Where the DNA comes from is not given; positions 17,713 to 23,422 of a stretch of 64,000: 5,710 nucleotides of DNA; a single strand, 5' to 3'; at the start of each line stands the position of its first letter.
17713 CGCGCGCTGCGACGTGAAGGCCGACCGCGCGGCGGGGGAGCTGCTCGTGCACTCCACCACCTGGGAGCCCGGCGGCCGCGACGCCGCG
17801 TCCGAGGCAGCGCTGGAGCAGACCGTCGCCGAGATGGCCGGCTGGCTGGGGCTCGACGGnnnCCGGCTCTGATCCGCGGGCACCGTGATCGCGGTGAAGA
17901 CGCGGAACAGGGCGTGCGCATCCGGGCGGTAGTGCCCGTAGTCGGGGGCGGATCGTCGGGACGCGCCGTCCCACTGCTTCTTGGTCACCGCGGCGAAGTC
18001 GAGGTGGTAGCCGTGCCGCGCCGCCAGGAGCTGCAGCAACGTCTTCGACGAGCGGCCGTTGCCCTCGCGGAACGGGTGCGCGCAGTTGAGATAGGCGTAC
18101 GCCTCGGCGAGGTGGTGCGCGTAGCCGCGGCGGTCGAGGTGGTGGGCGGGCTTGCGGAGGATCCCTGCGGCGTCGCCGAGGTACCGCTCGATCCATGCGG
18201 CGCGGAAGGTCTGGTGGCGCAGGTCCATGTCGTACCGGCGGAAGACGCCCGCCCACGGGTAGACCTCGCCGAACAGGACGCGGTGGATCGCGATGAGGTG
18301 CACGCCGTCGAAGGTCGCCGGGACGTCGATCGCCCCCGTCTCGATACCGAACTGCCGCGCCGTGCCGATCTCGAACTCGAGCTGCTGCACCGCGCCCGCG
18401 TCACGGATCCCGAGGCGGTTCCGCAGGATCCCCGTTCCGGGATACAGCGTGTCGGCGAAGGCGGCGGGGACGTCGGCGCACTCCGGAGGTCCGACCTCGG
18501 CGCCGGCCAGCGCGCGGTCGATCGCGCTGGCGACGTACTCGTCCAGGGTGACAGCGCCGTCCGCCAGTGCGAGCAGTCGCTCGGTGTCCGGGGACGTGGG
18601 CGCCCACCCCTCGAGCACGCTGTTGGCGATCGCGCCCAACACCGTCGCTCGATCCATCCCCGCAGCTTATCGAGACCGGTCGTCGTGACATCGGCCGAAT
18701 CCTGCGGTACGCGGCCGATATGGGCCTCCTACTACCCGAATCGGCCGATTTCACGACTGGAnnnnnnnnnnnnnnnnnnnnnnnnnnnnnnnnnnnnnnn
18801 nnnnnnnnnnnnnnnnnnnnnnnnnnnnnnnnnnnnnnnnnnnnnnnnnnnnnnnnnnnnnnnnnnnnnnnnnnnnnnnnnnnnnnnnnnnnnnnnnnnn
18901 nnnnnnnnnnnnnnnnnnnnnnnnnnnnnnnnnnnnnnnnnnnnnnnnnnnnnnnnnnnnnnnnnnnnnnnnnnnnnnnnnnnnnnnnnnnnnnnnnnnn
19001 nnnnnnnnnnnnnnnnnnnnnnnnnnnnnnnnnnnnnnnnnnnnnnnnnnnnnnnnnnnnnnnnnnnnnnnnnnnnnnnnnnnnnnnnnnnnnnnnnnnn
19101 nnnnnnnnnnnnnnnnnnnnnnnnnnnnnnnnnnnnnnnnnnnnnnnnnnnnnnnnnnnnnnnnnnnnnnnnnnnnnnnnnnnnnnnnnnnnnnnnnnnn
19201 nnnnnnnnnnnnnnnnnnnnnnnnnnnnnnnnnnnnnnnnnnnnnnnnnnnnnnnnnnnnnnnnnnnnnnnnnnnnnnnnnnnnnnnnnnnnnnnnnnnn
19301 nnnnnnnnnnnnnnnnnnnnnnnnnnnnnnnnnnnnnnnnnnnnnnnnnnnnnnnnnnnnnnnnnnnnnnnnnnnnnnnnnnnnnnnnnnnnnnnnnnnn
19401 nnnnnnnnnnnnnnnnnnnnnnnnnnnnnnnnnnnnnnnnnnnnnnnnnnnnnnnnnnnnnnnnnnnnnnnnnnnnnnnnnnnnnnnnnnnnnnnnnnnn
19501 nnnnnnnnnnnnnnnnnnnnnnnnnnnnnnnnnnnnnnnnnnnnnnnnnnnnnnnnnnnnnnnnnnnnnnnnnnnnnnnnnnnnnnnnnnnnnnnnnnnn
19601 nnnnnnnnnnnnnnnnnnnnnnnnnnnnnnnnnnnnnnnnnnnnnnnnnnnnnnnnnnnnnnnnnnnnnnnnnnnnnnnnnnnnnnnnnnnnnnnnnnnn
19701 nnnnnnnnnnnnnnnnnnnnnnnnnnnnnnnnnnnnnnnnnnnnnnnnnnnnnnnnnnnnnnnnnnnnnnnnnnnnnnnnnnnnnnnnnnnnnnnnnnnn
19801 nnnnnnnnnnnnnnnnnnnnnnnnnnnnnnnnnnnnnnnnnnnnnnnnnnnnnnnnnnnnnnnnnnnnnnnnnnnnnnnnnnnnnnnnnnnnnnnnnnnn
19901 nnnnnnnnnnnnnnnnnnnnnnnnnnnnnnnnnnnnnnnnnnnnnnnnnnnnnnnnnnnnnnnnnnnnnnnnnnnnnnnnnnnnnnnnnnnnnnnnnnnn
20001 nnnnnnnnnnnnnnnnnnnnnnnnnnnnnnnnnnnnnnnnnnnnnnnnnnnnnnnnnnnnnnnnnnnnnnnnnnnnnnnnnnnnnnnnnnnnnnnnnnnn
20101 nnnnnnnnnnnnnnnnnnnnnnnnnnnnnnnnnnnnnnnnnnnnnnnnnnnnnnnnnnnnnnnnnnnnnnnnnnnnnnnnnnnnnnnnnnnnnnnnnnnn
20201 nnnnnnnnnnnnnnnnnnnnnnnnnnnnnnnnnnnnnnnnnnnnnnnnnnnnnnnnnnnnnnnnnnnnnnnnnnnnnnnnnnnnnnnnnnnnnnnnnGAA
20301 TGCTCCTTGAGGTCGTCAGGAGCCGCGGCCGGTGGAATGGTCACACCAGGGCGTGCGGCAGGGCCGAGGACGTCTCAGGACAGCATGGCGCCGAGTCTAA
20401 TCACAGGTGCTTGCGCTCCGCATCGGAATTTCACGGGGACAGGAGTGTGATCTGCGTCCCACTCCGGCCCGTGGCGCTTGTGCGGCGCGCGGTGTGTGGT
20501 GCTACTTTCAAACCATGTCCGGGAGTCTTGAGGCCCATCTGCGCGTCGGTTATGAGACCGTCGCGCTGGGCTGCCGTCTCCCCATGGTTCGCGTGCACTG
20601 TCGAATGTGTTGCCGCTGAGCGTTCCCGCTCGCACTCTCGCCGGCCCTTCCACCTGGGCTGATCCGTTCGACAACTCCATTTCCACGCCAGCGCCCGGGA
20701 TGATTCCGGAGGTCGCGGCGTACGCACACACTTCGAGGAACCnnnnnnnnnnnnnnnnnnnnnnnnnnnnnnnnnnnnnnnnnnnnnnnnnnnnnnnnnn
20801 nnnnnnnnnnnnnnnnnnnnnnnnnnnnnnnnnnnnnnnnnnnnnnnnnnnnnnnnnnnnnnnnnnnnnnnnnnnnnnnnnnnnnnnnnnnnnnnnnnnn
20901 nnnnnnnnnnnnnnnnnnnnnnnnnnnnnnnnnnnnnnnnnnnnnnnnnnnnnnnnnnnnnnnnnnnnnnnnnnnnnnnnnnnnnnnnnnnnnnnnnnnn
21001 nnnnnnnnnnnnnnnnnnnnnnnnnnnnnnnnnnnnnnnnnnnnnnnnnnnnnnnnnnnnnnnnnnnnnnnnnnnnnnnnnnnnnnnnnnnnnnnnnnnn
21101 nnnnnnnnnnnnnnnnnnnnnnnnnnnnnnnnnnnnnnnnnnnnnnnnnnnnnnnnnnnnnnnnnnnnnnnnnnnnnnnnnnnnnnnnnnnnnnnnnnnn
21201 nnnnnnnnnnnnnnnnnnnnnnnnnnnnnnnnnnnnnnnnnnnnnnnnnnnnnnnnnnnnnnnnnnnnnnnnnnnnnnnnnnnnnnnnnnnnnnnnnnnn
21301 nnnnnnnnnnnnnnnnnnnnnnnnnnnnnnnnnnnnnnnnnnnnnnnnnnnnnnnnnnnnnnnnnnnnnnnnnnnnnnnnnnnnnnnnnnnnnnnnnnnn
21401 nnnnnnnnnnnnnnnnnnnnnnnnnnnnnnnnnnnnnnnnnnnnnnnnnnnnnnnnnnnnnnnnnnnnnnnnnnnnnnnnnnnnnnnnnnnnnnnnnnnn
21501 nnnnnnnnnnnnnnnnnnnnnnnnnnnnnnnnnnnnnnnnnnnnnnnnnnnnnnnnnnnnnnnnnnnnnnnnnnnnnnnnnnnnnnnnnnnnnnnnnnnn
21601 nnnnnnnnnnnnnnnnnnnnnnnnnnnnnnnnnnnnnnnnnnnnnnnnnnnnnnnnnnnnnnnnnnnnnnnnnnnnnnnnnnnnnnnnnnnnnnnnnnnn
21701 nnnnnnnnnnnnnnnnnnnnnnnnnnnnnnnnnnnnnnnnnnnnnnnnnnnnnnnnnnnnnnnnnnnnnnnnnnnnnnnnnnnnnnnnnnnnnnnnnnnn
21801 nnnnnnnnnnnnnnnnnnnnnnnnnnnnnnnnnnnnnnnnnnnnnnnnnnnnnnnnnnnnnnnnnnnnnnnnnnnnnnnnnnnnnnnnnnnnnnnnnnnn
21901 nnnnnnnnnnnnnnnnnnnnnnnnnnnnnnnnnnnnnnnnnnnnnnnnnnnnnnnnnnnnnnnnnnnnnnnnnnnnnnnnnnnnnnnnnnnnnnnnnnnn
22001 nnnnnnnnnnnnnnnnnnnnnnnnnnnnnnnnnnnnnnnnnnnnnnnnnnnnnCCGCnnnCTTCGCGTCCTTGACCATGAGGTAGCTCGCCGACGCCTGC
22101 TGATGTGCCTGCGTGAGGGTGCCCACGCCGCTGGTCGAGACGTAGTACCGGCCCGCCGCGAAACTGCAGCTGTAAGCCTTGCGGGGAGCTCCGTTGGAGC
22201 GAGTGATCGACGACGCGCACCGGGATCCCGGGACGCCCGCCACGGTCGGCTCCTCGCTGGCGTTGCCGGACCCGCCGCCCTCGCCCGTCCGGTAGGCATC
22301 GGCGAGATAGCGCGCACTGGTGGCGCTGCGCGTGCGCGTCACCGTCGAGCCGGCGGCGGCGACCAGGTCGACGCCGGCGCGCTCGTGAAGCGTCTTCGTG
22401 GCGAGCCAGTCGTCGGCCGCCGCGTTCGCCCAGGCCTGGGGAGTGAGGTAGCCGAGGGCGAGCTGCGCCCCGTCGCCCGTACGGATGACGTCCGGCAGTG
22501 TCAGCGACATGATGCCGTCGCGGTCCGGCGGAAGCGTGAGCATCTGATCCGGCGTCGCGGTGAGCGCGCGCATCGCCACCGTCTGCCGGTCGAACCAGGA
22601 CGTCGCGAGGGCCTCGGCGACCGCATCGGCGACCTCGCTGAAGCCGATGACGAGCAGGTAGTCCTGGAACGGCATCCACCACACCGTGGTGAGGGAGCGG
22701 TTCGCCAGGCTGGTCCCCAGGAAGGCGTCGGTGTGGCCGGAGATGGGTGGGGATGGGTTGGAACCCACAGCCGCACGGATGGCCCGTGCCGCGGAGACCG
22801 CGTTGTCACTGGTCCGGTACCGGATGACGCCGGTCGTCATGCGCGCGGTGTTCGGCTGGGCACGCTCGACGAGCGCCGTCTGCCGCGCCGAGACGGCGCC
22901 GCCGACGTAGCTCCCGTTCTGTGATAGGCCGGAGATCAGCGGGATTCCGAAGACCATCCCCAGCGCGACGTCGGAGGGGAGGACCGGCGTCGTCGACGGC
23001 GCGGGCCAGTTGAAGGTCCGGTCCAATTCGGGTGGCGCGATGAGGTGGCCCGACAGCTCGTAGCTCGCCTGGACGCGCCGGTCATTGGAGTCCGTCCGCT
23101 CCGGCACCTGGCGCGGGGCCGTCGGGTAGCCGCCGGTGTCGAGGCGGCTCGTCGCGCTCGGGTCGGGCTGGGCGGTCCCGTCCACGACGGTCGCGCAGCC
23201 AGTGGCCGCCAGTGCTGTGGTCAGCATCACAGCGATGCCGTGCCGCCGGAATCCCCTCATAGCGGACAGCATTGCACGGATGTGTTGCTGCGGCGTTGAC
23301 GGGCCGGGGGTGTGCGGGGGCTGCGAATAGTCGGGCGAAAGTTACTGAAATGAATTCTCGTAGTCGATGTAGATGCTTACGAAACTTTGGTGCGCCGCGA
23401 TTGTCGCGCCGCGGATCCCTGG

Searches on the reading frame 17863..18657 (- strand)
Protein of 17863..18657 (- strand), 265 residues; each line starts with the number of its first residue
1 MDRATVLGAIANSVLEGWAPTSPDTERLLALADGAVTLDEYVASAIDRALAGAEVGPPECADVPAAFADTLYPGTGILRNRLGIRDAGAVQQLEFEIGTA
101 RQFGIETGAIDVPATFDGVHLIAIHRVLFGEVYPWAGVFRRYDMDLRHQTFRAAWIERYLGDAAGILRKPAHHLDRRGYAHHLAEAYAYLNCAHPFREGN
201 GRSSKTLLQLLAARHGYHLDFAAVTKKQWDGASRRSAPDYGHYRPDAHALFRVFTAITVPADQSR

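Call 66: search_protein_families(library=pfam, proteins=[window:17863-18657:-], max_evalue=0.001)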
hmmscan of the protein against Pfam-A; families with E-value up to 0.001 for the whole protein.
window:17863-18657:- (265 aa): 2 families
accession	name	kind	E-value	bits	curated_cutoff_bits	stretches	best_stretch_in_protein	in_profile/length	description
PF02661.23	Fic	-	1.6e-10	42.1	24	1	119-211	5-92/93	Fic/DOC family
PF18495.6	VbhA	-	2.1e-06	28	25.9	1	4-48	3-47/47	Antitoxin VbhA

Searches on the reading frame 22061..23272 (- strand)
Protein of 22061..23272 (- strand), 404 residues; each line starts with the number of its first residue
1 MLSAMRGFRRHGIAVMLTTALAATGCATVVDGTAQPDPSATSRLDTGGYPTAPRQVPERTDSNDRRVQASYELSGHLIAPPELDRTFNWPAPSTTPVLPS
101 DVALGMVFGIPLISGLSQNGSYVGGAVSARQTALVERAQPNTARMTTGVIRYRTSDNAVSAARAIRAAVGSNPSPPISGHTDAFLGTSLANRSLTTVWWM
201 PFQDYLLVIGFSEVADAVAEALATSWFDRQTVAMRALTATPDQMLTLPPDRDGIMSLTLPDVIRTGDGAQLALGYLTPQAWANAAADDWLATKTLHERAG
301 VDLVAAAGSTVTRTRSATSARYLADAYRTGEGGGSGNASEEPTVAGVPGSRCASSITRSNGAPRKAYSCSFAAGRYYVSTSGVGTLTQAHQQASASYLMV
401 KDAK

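Call 66: search_protein_families(library=pfam, proteins=[window:22061-23272:-], max_evalue=0.001)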
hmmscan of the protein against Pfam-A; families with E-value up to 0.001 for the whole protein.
window:22061-23272:- (404 aa): 2 families
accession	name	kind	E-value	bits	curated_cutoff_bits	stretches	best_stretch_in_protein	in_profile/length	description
PF24088.1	DUF7373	-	6.1e-13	49.5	27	1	58-248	3-192/193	Domain of unknown function (DUF7373) N-terminal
PF24092.1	DUF7373_C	-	4.8e-12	46.8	27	1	282-399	28-142/146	Domain of unknown function (DUF7373) C-terminal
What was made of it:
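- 22061..23272 (-): DUF7373 lipoprotein gene. In most other PknQ-family loci this family sits directly upstream of the kinase on the same strand. Here it lies about 22.5 kb away on the opposite strand. Pfam PF24088 plus PF24092 (call 66).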

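Call 82: search_solved_structures(query=window:22061-23272:-, max_evalue=1)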
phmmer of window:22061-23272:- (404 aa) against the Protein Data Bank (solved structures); distinct sequences matched with E-value up to 1: 0.

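Call 83: search_protein_families(library=ncbifam, proteins=[window:22061-23272:-], max_evalue=0.01)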
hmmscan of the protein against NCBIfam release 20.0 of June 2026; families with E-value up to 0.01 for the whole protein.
window:22061-23272:- (404 aa): 0 families
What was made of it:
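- Tried and rejected: DUF7373 has no PDB or NCBIfam match (calls 82, 83).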
